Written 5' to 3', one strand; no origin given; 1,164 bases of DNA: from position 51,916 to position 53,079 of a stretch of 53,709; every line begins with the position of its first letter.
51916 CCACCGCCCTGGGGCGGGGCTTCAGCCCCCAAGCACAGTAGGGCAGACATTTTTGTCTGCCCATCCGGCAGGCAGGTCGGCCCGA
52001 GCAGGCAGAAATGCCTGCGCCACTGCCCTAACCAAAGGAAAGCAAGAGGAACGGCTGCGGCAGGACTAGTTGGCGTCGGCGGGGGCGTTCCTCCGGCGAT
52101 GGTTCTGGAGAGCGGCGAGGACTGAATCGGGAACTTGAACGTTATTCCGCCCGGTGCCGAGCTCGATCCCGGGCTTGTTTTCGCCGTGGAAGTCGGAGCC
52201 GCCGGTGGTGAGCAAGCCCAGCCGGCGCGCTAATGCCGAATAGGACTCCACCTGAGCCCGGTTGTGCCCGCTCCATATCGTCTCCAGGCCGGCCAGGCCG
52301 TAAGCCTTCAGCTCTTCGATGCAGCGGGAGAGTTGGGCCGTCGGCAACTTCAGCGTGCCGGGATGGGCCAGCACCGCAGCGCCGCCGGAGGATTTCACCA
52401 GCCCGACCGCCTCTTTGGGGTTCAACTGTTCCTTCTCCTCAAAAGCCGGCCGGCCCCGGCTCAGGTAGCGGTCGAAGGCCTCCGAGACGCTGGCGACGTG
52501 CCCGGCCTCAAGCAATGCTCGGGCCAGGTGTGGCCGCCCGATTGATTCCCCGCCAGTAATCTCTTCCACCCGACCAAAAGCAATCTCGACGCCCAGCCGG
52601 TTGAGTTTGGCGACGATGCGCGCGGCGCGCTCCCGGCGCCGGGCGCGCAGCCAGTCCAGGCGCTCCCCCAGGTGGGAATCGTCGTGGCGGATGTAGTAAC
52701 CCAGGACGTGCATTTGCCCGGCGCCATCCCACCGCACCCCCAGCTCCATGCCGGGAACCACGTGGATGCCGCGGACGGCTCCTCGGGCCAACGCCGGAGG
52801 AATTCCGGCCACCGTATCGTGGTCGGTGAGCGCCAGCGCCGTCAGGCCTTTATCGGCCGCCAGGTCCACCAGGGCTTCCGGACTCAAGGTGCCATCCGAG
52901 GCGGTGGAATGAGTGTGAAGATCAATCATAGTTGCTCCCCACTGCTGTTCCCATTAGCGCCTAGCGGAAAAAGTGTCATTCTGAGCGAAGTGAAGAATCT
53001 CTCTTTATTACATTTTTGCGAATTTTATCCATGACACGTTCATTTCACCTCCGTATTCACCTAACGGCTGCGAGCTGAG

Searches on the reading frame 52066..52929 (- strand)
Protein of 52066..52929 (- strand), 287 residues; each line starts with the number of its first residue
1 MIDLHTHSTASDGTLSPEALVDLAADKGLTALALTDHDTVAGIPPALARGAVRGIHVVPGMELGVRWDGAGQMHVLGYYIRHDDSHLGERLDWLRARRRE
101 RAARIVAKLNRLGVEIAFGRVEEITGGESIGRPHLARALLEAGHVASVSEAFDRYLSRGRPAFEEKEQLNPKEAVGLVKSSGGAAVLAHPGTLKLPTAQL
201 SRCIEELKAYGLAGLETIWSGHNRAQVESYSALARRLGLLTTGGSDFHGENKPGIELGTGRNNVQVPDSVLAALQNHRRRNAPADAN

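Call 32: find_encoding_contigs(protein=window:52066-52929:-, flank=10000, max_places=4)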
Protein window:52066-52929:- (287 aa): 2 contigs read that carry it; 2 places shown.
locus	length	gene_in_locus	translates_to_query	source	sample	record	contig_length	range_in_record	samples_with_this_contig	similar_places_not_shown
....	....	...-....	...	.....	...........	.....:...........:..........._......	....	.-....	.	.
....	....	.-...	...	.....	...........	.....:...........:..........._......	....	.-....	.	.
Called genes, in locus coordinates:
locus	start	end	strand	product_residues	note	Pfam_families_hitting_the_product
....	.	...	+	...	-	?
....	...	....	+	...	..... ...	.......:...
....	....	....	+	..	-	?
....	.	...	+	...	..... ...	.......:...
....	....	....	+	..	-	?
